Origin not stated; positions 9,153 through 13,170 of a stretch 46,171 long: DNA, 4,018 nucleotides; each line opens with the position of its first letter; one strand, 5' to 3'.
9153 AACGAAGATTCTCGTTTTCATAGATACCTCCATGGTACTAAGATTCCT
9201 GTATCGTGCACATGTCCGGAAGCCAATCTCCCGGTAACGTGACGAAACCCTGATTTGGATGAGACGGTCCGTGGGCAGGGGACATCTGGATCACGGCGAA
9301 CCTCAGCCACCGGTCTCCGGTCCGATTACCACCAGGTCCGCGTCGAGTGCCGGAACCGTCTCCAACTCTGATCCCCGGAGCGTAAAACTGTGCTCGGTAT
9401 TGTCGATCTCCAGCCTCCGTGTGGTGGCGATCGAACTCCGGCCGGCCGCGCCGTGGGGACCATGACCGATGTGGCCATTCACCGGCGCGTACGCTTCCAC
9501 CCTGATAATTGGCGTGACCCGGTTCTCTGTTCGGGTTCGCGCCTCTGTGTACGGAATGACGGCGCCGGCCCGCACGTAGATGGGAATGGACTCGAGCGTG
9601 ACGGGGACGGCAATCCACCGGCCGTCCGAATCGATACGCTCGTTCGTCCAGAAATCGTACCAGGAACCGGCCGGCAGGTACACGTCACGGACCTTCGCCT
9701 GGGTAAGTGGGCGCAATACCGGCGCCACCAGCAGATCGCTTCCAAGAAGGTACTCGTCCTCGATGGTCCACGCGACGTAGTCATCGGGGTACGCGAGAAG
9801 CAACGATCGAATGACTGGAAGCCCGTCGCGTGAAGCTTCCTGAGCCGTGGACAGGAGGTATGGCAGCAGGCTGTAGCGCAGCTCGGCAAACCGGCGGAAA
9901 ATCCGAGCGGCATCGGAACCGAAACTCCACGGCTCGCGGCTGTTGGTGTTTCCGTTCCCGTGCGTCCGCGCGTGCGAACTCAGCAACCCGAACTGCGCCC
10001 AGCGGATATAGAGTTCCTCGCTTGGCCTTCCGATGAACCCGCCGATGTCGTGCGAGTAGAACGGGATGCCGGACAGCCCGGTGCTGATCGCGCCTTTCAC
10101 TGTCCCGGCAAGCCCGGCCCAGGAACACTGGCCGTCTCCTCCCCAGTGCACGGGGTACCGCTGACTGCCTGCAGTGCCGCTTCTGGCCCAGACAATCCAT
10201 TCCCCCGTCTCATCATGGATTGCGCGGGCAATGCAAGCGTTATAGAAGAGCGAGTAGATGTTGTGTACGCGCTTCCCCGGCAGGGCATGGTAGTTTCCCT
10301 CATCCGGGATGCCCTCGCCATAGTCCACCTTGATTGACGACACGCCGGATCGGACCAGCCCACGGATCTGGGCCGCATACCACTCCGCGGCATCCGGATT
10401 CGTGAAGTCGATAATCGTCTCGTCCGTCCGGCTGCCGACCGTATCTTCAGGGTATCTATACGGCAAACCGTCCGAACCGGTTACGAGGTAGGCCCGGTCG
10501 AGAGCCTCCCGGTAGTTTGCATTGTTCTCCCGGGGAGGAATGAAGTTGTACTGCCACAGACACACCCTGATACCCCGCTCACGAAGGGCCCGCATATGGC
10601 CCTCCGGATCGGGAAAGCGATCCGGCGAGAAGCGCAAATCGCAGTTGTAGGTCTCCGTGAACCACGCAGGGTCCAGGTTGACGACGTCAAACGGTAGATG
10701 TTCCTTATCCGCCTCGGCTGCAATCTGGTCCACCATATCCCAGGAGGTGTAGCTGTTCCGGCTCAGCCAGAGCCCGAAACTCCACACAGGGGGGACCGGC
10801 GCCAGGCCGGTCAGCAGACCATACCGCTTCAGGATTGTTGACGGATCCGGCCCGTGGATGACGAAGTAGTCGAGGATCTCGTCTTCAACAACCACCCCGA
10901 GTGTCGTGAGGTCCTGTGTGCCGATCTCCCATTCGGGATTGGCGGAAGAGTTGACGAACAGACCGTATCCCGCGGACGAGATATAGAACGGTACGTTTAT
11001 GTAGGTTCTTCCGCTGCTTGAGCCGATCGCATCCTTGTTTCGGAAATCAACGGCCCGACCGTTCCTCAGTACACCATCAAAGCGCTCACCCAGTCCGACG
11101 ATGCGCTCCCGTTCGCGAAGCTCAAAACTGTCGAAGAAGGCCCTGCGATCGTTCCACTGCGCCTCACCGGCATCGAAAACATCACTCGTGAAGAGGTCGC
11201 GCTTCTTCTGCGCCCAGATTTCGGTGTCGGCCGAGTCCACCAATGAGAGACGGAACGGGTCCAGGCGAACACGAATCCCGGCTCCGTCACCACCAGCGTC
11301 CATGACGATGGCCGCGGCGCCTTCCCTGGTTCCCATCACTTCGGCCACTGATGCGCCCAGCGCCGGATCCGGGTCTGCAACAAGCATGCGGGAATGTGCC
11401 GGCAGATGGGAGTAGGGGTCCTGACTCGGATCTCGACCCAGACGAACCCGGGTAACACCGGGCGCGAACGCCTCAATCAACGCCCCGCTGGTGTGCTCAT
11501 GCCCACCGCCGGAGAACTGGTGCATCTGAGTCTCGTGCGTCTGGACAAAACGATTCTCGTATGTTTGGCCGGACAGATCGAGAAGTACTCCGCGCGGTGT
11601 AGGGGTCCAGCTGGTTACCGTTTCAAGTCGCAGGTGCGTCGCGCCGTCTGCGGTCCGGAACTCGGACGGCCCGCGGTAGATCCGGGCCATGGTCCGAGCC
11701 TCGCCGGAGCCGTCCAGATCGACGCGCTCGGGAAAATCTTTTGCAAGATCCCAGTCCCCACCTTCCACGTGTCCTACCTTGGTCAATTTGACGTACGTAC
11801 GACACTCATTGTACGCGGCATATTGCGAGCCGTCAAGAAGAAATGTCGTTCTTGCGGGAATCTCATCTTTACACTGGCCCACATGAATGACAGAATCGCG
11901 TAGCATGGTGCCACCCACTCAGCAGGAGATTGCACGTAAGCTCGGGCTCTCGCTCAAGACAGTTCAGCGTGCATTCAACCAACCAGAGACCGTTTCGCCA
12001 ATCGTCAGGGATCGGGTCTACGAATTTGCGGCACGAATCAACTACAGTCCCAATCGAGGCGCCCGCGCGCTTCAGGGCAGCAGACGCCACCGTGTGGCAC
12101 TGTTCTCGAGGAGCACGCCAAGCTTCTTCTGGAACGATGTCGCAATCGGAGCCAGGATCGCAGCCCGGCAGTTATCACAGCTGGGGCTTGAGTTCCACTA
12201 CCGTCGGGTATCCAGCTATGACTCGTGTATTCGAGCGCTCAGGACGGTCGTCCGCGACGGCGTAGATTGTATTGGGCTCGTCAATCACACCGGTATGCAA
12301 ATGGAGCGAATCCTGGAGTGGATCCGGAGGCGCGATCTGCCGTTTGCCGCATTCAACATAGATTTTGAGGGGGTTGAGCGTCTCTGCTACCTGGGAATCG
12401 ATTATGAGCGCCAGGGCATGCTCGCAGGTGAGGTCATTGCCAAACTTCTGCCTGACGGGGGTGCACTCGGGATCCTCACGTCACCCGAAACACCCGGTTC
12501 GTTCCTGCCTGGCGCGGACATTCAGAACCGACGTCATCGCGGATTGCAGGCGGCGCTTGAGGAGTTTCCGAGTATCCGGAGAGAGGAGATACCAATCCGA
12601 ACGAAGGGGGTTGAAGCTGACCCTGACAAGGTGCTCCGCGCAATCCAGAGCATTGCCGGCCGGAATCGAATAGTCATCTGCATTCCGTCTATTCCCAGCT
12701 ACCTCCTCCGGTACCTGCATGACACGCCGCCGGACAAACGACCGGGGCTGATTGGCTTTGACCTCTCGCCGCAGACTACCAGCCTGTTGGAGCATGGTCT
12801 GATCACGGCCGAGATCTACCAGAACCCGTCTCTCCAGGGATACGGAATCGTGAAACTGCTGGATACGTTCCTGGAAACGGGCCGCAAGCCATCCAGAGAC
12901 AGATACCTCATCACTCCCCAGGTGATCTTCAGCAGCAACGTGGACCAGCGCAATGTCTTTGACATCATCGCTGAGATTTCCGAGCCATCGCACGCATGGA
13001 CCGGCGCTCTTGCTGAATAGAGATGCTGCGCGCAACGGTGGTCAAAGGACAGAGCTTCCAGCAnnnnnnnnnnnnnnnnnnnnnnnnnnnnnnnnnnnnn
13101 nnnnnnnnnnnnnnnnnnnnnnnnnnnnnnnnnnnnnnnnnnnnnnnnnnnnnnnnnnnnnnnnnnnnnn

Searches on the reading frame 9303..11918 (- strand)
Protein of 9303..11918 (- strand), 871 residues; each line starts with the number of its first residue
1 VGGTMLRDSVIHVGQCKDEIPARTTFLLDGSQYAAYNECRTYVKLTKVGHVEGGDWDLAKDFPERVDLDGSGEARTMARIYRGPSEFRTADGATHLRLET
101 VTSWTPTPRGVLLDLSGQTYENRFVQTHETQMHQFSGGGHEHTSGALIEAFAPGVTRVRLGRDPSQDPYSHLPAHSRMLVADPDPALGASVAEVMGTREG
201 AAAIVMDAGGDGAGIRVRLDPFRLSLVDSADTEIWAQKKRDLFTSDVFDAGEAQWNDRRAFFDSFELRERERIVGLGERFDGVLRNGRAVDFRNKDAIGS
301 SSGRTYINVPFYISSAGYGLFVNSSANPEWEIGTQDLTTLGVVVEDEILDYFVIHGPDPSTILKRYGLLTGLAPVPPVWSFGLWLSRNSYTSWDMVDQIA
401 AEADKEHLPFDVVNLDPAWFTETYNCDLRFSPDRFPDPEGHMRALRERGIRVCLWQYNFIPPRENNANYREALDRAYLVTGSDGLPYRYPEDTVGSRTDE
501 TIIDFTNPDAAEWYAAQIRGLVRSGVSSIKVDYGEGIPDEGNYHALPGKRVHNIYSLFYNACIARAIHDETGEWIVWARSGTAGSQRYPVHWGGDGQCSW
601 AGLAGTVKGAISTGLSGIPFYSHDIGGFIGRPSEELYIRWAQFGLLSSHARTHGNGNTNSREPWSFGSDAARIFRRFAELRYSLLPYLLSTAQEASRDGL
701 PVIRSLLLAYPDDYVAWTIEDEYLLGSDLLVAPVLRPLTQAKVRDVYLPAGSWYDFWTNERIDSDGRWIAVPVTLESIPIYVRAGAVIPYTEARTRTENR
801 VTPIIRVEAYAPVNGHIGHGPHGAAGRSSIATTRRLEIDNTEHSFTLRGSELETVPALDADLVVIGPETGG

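Call 3: search_protein_families(library=pfam, proteins=[window:9303-11918:-], max_evalue=0.01)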
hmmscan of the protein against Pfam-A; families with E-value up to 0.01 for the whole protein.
window:9303-11918:- (871 aa): 3 families
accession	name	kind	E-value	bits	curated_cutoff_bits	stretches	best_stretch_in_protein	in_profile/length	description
PF01055.32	Glyco_hydro_31_2nd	-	3.4e-82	276.8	23.5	1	374-690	2-327/328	Glycosyl hydrolases family 31 TIM-barrel domain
PF21365.3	Glyco_hydro_31_3rd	-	8.3e-27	93.9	24.4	1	699-788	1-87/87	Glycosyl hydrolase family 31 C-terminal domain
PF13802.12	Gal_mutarotas_2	-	6.4e-18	66.1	27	1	148-327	4-180/184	Glycosyl hydrolase 31 N-terminal galactose mutarotase-like domain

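Call 54: search_protein_families(library=ncbifam, proteins=[window:9303-11918:-], max_evalue=0.00001)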
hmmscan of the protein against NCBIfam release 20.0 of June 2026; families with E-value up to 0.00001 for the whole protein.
window:9303-11918:- (871 aa): 3 families
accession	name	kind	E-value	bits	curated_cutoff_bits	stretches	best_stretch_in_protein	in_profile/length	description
NF007940.0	PRK10658.1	equivalog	8.1e-155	517.2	606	1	237-815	124-695/771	alpha-xylosidase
NF040948.1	alpha_gluc_MalA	equivalog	1.9e-86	290.7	800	2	548-793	366-611/627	alpha-glucosidase MalA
NF007746.0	PRK10426.1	equivalog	2.2e-66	224.6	553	1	281-787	154-669/683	alpha-glucosidase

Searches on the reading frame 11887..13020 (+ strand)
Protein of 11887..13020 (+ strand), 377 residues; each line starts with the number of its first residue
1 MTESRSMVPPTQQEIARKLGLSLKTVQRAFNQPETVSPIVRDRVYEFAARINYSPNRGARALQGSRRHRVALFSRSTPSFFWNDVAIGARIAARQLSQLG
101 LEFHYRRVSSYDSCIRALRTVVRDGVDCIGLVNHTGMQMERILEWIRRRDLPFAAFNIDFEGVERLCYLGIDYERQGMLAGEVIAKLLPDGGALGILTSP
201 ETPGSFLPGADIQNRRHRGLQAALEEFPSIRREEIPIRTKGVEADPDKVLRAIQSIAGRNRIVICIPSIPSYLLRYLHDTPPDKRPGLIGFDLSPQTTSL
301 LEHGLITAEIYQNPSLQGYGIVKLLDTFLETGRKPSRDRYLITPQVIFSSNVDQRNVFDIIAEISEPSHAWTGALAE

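Call 3: search_protein_families(library=pfam, proteins=[window:11887-13020:+], max_evalue=0.01)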
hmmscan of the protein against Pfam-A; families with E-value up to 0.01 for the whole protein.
window:11887-13020:+ (377 aa): 6 families
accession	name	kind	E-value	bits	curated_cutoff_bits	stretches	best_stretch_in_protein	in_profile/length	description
PF13407.12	Peripla_BP_4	-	3.1e-22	79.8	35.1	1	75-330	6-255/258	Periplasmic binding protein domain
PF00356.27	LacI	-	1.5e-07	31.5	27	1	13-56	3-46/46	Bacterial regulatory proteins, lacI family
PF13412.12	HTH_24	-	0.0033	17.4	21.9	1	11-29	19-37/48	Winged helix-turn-helix DNA-binding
PF13545.12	HTH_Crp_2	-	0.006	17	27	0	8-32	21-45/70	Crp-like helix-turn-helix domain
PF20432.4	Xre-like-HTH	-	0.0067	17.1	25.8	0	11-48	25-62/63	Antitoxin Xre-like helix-turn-helix domain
PF13730.12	HTH_36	-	0.0085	16.3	25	0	10-31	26-47/55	Helix-turn-helix domain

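Call 4: search_protein_families(library=ncbifam, proteins=[window:11887-13020:+], max_evalue=0.01)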
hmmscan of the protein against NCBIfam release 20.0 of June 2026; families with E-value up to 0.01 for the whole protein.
window:11887-13020:+ (377 aa): 12 families
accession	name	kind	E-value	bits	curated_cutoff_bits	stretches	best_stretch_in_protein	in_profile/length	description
NF052440.1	TransRegGNTRPSEAE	equivalog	1e-09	37.9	400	1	9-73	5-69/333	HTH-type transcriptional regulator GntR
NF007075.0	PRK09526.1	subfamily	3.1e-09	36.2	340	1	10-74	6-70/358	LacI family DNA-binding transcriptional regulator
NF051853.1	TransRegUriRCory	equivalog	7.4e-09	35.1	550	1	10-135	1-124/327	transcriptional regulator UriR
TIGR02405.1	trehalos_R_Ecol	equivalog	4.5e-06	26.2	357.35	1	12-145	4-135/311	trehalose operon repressor TreR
NF047913.1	TransRegIdnR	equivalog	2.5e-05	23.7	500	1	11-116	7-114/331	DNA-binding transcriptional regulator IdnR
NF047341.1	lactose_RbsR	equivalog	2.8e-05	23.6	382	1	13-156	6-147/331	ribose utilization transcriptional repressor RbsR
NF007706.0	PRK10401.1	equivalog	3.5e-05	23.2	555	1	12-65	4-57/346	HTH-type transcriptional regulator GalS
NF008269.0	PRK11041.1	equivalog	3.5e-05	23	436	1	3-94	3-94/342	DNA-binding transcriptional regulator CytR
NF007449.0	PRK10014.1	subfamily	6.2e-05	22.2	310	1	13-152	10-146/342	Mal regulon transcriptional regulator MalI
TIGR01481.1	ccpA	equivalog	9.5e-05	22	442.35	1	14-76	7-69/330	catabolite control protein A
NF007743.0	PRK10423.1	equivalog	0.00011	21.4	531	1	11-88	3-80/330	ribose operon transcriptional repressor RbsR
NF008002.0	PRK10727.1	equivalog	0.00084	18.5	557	1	11-74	3-66/341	HTH-type transcriptional regulator GalR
